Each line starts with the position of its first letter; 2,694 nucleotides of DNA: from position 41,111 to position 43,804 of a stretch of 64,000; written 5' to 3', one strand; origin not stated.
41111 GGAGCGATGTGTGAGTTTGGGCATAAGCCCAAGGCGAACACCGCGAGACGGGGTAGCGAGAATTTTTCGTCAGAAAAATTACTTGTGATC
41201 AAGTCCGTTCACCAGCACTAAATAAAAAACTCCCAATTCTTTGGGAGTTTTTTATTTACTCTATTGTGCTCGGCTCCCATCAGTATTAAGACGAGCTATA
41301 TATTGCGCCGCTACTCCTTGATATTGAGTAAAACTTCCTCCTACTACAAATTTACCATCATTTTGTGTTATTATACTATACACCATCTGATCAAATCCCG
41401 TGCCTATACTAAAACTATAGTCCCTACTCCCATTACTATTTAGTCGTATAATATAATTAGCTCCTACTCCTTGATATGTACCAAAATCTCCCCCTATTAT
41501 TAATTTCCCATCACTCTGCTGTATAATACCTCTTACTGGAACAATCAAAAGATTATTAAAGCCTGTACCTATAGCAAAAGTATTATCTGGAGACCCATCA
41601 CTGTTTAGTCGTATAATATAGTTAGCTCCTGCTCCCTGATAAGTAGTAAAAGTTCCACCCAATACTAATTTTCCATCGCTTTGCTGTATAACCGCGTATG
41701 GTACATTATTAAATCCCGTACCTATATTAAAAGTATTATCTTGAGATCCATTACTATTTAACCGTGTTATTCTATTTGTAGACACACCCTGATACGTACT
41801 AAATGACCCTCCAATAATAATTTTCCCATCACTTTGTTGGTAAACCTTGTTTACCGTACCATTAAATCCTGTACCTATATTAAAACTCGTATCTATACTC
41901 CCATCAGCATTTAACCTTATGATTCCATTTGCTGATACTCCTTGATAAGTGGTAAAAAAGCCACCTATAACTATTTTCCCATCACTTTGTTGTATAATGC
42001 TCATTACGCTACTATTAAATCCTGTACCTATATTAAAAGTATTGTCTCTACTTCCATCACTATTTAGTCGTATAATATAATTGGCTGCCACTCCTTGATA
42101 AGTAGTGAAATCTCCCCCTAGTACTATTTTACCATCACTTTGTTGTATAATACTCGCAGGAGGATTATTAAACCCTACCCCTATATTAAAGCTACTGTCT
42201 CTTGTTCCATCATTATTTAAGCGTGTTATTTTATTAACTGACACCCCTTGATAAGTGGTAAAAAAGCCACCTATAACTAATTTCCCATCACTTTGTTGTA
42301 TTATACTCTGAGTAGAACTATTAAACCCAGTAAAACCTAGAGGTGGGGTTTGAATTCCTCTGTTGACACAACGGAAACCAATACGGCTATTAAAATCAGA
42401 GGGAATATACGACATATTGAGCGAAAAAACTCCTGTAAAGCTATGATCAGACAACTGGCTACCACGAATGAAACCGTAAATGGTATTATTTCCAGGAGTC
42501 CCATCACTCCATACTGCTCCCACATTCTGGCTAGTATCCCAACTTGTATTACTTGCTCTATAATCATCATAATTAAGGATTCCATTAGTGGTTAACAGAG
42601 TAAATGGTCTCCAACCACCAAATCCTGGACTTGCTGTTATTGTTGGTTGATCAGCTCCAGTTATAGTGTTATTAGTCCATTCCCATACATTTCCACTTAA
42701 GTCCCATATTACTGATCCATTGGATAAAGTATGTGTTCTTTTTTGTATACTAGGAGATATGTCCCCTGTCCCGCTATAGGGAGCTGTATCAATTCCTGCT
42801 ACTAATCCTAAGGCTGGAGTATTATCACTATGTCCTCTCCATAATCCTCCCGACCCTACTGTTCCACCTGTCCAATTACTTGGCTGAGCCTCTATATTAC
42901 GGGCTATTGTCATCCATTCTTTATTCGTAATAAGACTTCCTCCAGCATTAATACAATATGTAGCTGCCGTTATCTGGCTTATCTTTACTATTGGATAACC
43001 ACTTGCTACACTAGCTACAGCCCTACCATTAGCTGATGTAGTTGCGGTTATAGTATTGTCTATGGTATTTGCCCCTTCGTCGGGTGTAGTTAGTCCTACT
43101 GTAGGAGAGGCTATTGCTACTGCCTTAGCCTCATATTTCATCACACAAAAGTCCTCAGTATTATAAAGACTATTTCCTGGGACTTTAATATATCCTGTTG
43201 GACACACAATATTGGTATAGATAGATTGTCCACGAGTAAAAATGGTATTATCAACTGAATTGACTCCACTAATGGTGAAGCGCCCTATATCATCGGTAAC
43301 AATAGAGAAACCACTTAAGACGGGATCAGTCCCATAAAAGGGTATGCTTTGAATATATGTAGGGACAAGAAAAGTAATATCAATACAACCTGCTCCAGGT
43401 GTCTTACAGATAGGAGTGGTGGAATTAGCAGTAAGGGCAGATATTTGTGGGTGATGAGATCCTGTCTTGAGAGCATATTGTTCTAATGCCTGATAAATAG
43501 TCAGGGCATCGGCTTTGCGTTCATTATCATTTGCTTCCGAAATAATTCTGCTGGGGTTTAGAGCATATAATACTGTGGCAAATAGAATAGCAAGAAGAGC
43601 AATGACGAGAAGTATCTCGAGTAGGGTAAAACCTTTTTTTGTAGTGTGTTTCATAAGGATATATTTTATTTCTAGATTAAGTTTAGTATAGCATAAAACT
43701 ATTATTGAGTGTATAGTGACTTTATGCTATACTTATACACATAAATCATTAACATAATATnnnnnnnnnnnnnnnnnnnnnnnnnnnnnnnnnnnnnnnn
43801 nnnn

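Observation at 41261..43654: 797-aa type IV pilin-like protein fusing a prepilin N-terminus to an FGE-sulfatase-like lectin-fold domain and an eight-blade delta-60-type beta-propeller encoded by tandem DNA repeats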

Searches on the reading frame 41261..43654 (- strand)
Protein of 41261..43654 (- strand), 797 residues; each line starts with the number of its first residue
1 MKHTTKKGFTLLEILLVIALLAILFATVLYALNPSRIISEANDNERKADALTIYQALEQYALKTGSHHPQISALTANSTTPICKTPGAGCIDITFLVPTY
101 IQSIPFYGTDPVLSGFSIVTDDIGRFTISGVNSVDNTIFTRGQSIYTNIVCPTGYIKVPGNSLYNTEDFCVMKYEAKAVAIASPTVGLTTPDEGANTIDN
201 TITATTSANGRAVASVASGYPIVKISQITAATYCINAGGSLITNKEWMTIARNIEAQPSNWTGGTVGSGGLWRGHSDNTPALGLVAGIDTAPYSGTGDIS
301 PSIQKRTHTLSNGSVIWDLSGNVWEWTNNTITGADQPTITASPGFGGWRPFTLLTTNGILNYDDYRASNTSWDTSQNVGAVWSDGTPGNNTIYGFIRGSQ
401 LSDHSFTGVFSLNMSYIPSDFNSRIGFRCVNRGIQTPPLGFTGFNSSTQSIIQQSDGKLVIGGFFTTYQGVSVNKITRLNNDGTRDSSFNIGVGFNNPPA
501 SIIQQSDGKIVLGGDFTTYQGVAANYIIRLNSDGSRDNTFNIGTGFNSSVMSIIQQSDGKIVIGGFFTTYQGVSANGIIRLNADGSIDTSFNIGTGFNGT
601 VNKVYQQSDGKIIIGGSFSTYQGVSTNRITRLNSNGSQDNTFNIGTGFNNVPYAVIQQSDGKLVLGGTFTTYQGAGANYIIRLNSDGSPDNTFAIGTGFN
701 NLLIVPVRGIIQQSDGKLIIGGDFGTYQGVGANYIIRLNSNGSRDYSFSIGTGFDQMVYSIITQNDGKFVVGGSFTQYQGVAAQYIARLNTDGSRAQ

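Call 3: search_protein_families(library=pfam, proteins=[window:41261-43654:-], max_evalue=1)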
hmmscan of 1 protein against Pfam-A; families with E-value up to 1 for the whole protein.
window:41261-43654:- (797 aa): 6 families
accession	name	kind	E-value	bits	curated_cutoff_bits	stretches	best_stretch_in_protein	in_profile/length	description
PF17164.10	DUF5122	-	7.6e-97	317.7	27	7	556-591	1-36/36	Domain of unknown function (DUF5122) beta-propeller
PF03781.23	FGE-sulfatase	-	1.2e-08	35.4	23.3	1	211-332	82-194/255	Sulfatase-modifying factor enzyme 1-like domain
PF07963.17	N_methyl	-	4.1e-05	23.4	21.2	1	6-28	4-26/27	Prokaryotic N-terminal methylation motif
PF18163.6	LD_cluster2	-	0.0002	21.5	25.3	0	636-675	127-166/264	SLOG cluster2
PF07494.17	Reg_prop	-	0.0037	17.7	20.4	0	546-565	3-22/24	Two component regulator propeller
PF16308.10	DUF4950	-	0.0055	16.9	25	0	633-675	95-133/191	Domain of unknown function (DUF4950)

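Call 4: search_protein_families(library=ncbifam, proteins=[window:41261-43654:-], max_evalue=1)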
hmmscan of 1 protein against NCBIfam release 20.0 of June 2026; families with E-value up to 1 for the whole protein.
window:41261-43654:- (797 aa): 16 families
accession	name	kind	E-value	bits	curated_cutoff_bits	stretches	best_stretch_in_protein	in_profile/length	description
TIGR02608.1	delta_60_rpt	domain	4.8e-48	160.8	76.5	7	550-592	3-45/55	delta-60 repeat domain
TIGR02532.1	IV_pilin_GFxxxE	domain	1.2e-05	25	16.3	1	6-28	1-23/24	prepilin-type N-terminal cleavage/methylation domain-containing protein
TIGR01708.2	typeII_sec_gspH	equivalog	1.5e-05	25.1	80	1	7-41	2-36/169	type II secretion system minor pseudopilin GspH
TIGR01710.1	typeII_sec_gspG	equivalog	1.5e-05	25.1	88.85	1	7-81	1-73/134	type II secretion system major pseudopilin GspG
NF041013.1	T4P_ComGE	equivalog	0.00025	21.1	49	1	6-61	3-57/83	competence type IV pilus minor pilin ComGE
NF041186.1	SenA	equivalog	0.002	17.6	420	1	214-330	265-321/382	selenoneine synthase SenA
NF040982.1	ComGD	equivalog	0.0021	18.5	70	1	6-33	1-27/139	competence type IV pilus minor pilin ComGD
NF040999.1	pilin_ComGC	equivalog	0.005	17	75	1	6-77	1-69/84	competence type IV pilus major pilin ComGC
NF007862.0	PRK10574.1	equivalog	0.018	15.1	138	1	5-28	3-26/145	prepilin peptidase-dependent pilin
NF007800.0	PRK10506.1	equivalog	0.023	14.5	158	1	3-30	5-32/163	prepilin peptidase-dependent protein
TIGR01707.1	gspI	equivalog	0.025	15.1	44.35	1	8-34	1-27/101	type II secretion system minor pseudopilin GspI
TIGR02596.1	TIGR02596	subfamily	0.059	13.4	70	1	9-30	1-22/196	Verru_Chthon cassette protein D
TIGR03440.2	egtB_TIGR03440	equivalog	0.059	12.4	360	1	212-329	266-350/413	ergothioneine biosynthesis protein EgtB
NF041002.1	pilin_ComGF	equivalog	0.061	13.5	80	1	6-58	1-53/139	competence type IV pilus minor pilin ComGF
NF047828.1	T3SSXpsI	equivalog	0.074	13.1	150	1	7-47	2-43/132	type II secretion system protein XpsI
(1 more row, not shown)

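Call 15: find_homologous_proteins(query=window:41264-43654:-, max_evalue=0.001)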
Query window:41264-43654:- (797 aa): 863 proteins with E <= 0.001 among 8000 candidates; the best 120 are listed.
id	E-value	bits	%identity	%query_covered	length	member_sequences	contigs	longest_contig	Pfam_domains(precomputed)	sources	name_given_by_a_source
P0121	0.0e+0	1775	100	100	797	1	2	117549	PF17164.11,PF18163.7,PF03781.23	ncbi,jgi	jgi:uncharacterized delta-60 repeat protein/prepilin-type N-terminal cleavage/methylation domain-con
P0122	2.4e-286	971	59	44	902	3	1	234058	PF07963.18,PF17164.11,PF28468.1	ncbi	-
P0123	1.5e-272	925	43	44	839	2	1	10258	PF17164.11,PF18962.8,PF00400.39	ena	-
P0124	1.3e-271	922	57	44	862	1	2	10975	PF15780.12,PF17164.11,PF18163.7,PF14250.12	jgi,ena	jgi:uncharacterized delta-60 repeat protein/prepilin-type N-terminal cleavage/methylation domain-con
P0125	3.3e-249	848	52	43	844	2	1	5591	PF17164.11,PF18962.8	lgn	-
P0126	5.6e-237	807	54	44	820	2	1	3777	PF07494.18,PF17164.11,PF18962.8,PF00400.39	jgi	jgi:uncharacterized delta-60 repeat protein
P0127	5.2e-235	801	55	45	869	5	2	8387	PF07494.18,PF17164.11,PF18163.7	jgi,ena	jgi:uncharacterized delta-60 repeat protein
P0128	5.6e-221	754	48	43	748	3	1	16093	PF17164.11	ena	-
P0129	1.2e-217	743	48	44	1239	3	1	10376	PF02412.24,PF12768.14,PF07494.18,PF17164.11,PF13449.13,PF00400.39,PF14250.12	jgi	-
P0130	5.5e-217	741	54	45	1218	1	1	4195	PF13573.13,PF17164.11,PF02494.23,PF18962.8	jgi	jgi:uncharacterized delta-60 repeat protein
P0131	3.5e-212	725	55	42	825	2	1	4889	PF17164.11,PF18962.8,PF00400.39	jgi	jgi:uncharacterized delta-60 repeat protein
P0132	3.7e-210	719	54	44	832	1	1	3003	PF12768.14,PF17164.11,PF15926.11,PF00400.39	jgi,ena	-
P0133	5.4e-210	718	55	44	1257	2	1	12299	PF17164.11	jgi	jgi:uncharacterized delta-60 repeat protein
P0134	6.6e-208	711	43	45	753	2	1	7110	PF12768.14,PF17164.11,PF00400.39,PF14250.12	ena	-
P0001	3.6e-207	709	74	55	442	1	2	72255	PF07963.18,PF03781.23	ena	-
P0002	3.8e-204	699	74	55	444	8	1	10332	PF07963.18,PF03781.23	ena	-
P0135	2.9e-195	669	46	45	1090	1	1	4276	PF01839.30,PF12768.14,PF17164.11,PF13501.13,PF13517.13,PF00400.39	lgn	-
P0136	1.5e-192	660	45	46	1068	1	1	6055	PF17164.11,PF18962.8,PF00400.39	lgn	-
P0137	2.6e-188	646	49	44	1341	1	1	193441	PF17164.11,PF18962.8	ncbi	-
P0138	4.1e-186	639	54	39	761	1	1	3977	PF07494.18,PF17164.11,PF18163.7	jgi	jgi:uncharacterized delta-60 repeat protein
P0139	7.2e-186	638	45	44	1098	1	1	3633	PF12768.14,PF17164.11,PF18962.8,PF00400.39,PF19081.7,PF08450.19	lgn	-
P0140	2.4e-184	633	53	39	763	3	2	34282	PF07494.18,PF17164.11,PF18163.7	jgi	jgi:uncharacterized delta-60 repeat protein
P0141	1.1e-181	624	41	45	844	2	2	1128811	PF07494.18,PF17164.11,PF18962.8,PF00400.39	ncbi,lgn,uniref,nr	ncbi:T9SS C-terminal target domain-containing protein [Flavobacterium circumlabens]|uniref:Delta-60 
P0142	3.6e-181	623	44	45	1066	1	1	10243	PF17648.8,PF12768.14,PF17164.11,PF18962.8,PF00400.39,PF19081.7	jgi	jgi:uncharacterized delta-60 repeat protein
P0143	1.4e-180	621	45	43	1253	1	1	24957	PF12768.14,PF07494.18,PF17164.11,PF18962.8,PF12894.14,PF24684.2,PF00400.39,PF14250.12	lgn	-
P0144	5.3e-180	619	37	44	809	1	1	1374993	PF17164.11,PF18962.8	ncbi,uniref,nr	ncbi:T9SS type A sorting domain-containing protein [Flavobacterium wongokense]|uniref:T9SS type A so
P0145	6.2e-178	612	37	44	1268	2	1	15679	PF12768.14,PF17164.11,PF00400.39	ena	-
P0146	8.3e-174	598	45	44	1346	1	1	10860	PF17164.11,PF13385.14,PF00400.39,PF19081.7,PF00041.28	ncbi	ncbi:MAG: LamG-like jellyroll fold domain-containing protein, partial [Bacteroidia bacterium]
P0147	9.1e-173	595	48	40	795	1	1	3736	PF12768.14,PF17164.11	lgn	-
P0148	8.4e-171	588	51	43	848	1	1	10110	PF17164.11,PF18962.8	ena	-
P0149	3.1e-169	583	46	44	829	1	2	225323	PF12768.14,PF17164.11,PF18962.8,PF00400.39,PF14250.12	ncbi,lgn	-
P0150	4.4e-168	579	42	45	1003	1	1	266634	PF12768.14,PF17164.11,PF18962.8,PF00400.39,PF19081.7,PF14250.12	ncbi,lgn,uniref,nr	ncbi:T9SS type A sorting domain-containing protein [Fulvivirgaceae bacterium PWU4]|uniref:T9SS type 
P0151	1.0e-166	575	45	44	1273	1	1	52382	PF17164.11,PF18962.8,PF00400.39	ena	-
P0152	5.2e-166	573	45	43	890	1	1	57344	PF07963.18,PF17164.11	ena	-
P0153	1.4e-164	568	39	43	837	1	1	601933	PF12768.14,PF17164.11,PF18962.8,PF00400.39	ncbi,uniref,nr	ncbi:T9SS type A sorting domain-containing protein [Flaviaesturariibacter flavus]|uniref:T9SS type A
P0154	2.0e-162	561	38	44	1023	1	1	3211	PF01839.30,PF12768.14,PF17164.11,PF13517.13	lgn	-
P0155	2.9e-162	560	42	43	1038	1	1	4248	PF01839.30,PF12768.14,PF07494.18,PF17164.11,PF13517.13,PF12894.14,PF00400.39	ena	-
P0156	2.9e-151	524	44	42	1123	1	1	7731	PF12768.14,PF17164.11,PF18962.8,PF05345.19,PF00400.39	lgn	-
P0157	4.1e-150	520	54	44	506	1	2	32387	PF07963.18,PF17164.11,PF00400.39,PF08334.17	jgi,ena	jgi:type II secretion system protein G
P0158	1.2e-148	515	39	46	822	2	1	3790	PF12768.14,PF07494.18,PF17164.11,PF00400.39,PF08450.19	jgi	jgi:uncharacterized delta-60 repeat protein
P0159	3.2e-147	510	47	44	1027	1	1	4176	PF17164.11,PF18962.8,PF24684.2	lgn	-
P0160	2.0e-146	508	43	43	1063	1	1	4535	PF00801.27,PF17164.11,PF18962.8,PF18911.7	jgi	-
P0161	4.9e-146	507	41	44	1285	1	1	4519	PF17164.11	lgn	-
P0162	2.0e-143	498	44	44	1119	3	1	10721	PF12768.14,PF17164.11,PF18962.8,PF00400.39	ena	-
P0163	2.2e-140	488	41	43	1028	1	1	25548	PF01839.30,PF12768.14,PF17164.11,PF13517.13,PF00400.39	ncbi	-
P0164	9.3e-139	482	43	43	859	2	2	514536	PF17164.11,PF00400.39,PF14250.12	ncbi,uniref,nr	ncbi:T9SS sorting signal type C domain-containing protein [Flavobacterium enshiense]|uniref:Calcium-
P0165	4.0e-138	480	54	47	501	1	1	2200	PF07963.18,PF17164.11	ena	-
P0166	1.2e-137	479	61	44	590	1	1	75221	PF17164.11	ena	-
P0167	2.5e-134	468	40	43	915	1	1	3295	PF17648.8,PF12768.14,PF07494.18,PF17164.11,PF00400.39,PF14250.12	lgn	-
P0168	2.1e-132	461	37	44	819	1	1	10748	PF17164.11,PF18962.8,PF00400.39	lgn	-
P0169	2.1e-131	458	41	44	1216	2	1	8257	PF13573.13,PF12768.14,PF17164.11,PF18962.8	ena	-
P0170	3.5e-128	448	43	43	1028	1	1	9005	PF01839.30,PF12768.14,PF17164.11,PF13517.13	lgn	-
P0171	5.9e-126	440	42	43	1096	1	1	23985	PF01839.30,PF12768.14,PF07494.18,PF17164.11,PF13517.13,PF00400.39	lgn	-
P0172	4.5e-124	434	39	43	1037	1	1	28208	PF01839.30,PF12768.14,PF17164.11,PF13517.13,PF00400.39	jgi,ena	-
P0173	4.8e-124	434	37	44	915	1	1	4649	PF07679.23,PF12768.14,PF17164.11,PF13927.13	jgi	jgi:uncharacterized delta-60 repeat protein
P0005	2.9e-123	431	51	54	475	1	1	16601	PF07963.18,PF03781.23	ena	-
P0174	1.7e-121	425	57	44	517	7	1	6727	PF07963.18,PF17164.11,PF08334.17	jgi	-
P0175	3.6e-120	421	38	45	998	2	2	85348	PF12768.14,PF17164.11,PF00400.39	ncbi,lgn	-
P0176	1.3e-119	419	40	44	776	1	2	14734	PF12768.14,PF17164.11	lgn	-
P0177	1.5e-119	419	57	39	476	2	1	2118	PF07963.18,PF12768.14,PF17164.11,PF18163.7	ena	-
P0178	1.2e-118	416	38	44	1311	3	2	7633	PF19408.6,PF12768.14,PF07494.18,PF17164.11,PF18962.8,PF00400.39,PF14250.12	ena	-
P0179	4.5e-118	414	40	43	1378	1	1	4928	PF22073.3,PF12733.14,PF12768.14,PF15780.12,PF07610.18,PF17164.11,PF22544.3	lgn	-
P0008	1.5e-117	412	48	53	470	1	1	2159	PF07963.18,PF03781.23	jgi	jgi:prepilin-type N-terminal cleavage/methylation domain-containing protein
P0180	4.5e-117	411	41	44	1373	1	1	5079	PF12768.14,PF17164.11,PF03160.21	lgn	-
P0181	1.0e-115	406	51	45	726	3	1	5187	PF17164.11,PF13385.14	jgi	jgi:uncharacterized delta-60 repeat protein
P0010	3.0e-114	401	48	53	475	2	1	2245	PF07963.18,PF03781.23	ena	-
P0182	1.1e-112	396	43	44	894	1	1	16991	PF12768.14,PF07494.18,PF17164.11,PF03160.21,PF00400.39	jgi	jgi:uncharacterized delta-60 repeat protein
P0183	1.7e-112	396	35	44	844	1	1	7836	PF12768.14,PF07494.18,PF17164.11,PF00400.39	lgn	-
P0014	7.1e-112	394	48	53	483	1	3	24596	PF07963.18,PF03781.23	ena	-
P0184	7.6e-111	390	52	44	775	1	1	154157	PF17164.11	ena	-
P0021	8.6e-110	387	48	54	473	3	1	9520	PF07963.18,PF03781.23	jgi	-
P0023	1.0e-109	386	49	54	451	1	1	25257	PF07963.18,PF03781.23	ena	-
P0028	2.6e-108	382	49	53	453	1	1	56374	PF07963.18,PF03781.23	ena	-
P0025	2.8e-108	382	47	53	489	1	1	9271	PF07963.18,PF03781.23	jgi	-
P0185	5.0e-108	381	42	49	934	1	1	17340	PF17164.11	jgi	-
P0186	1.5e-107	379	34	45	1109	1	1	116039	PF07494.18,PF17164.11,PF00400.39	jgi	jgi:uncharacterized delta-60 repeat protein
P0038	2.1e-105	372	48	54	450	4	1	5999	PF07963.18,PF03781.23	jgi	-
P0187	2.0e-104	369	38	44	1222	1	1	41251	PF12768.14,PF17164.11,PF01436.28,PF25021.2,PF08450.19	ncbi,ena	-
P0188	3.2e-104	368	39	43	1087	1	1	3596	PF01839.30,PF12768.14,PF17164.11,PF13517.13,PF00400.39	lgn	-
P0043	1.1e-103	367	44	54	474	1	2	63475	PF03781.23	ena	-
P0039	3.6e-103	365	54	38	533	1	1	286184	PF07963.18,PF03781.23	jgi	jgi:prepilin-type N-terminal cleavage/methylation domain-containing protein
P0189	3.9e-103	365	33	53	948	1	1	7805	-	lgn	-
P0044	4.4e-103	364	48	54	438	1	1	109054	PF07963.18,PF03781.23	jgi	jgi:prepilin-type N-terminal cleavage/methylation domain-containing protein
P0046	7.1e-103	364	50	54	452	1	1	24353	PF07963.18,PF03781.23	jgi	jgi:prepilin-type N-terminal cleavage/methylation domain-containing protein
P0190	9.8e-102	360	36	44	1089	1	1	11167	PF07494.18,PF17164.11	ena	-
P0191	1.0e-101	360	51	42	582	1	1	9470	PF17164.11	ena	-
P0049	1.3e-101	360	45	54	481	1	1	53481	PF07963.18,PF03781.23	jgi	jgi:type IV pilus assembly protein PilA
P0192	1.6e-101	359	36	45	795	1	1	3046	PF12768.14,PF17164.11,PF14250.12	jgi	jgi:uncharacterized delta-60 repeat protein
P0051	9.7e-101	357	41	54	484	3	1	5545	PF07963.18,PF03781.23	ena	-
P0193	2.8e-99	352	42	43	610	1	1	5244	PF12768.14,PF17164.11,PF05345.19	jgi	jgi:uncharacterized delta-60 repeat protein/prepilin-type N-terminal cleavage/methylation domain-con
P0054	2.8e-99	352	44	54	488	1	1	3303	PF07963.18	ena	-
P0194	5.1e-98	348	33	53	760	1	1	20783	PF17164.11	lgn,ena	-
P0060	1.2e-96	343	48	53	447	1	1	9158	PF07963.18,PF03781.23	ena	-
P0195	1.7e-96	343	51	44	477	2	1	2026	PF17164.11,PF18962.8,PF00400.39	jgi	-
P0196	7.8e-96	341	43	44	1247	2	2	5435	PF12768.14,PF17164.11,PF05345.19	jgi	-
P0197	1.3e-95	340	36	44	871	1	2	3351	PF17164.11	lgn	-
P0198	1.7e-95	339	39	35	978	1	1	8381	PF03781.23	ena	-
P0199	2.4e-95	339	37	44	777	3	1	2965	PF12768.14,PF17164.11,PF00400.39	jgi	jgi:uncharacterized delta-60 repeat protein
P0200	1.8e-94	336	47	46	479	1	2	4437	PF12768.14,PF17164.11,PF14250.12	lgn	-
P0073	2.1e-94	336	45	54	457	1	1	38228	PF07963.18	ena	-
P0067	2.8e-94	335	44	54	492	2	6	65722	PF03781.23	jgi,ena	-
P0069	1.7e-92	329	45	54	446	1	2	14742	PF07963.18,PF03781.23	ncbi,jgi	jgi:type II secretion system protein G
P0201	2.2e-92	329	48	46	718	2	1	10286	PF17164.11,PF01030.32,PF18962.8,PF00400.39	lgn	-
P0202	3.1e-92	329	38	43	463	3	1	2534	PF17164.11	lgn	-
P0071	3.2e-92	329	43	54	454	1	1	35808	PF07963.18,PF03781.23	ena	-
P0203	3.5e-92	328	48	44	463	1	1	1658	PF17164.11,PF18962.8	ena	-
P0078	7.4e-92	327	47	54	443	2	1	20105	PF07963.18,PF03781.23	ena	-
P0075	1.9e-91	326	42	53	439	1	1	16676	PF07963.18,PF03781.23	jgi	jgi:prepilin-type N-terminal cleavage/methylation domain-containing protein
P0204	6.2e-91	324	40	42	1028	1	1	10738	PF07679.23,PF12768.14,PF17164.11,PF13927.13,PF03160.21,PF00400.39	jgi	jgi:uncharacterized delta-60 repeat protein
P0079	2.2e-90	322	42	54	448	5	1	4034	PF07963.18,PF03781.23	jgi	jgi:prepilin-type N-terminal cleavage/methylation domain-containing protein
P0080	2.5e-90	322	42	54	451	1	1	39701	PF07963.18,PF03781.23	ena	-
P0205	1.6e-88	316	32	53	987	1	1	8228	PF03781.23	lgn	-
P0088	4.3e-88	315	43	54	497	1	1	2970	PF07963.18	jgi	-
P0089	4.4e-87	312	44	53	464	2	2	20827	PF07963.18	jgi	jgi:prepilin-type N-terminal cleavage/methylation domain-containing protein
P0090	7.9e-87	311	41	54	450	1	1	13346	PF07963.18,PF03781.23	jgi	jgi:prepilin-type N-terminal cleavage/methylation domain-containing protein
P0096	4.0e-85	305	42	54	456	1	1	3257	PF07963.18,PF03781.23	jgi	jgi:prepilin-type N-terminal cleavage/methylation domain-containing protein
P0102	8.4e-83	297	41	54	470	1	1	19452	PF03781.23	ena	-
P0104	6.4e-82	295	41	54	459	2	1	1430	PF07963.18,PF03781.23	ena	-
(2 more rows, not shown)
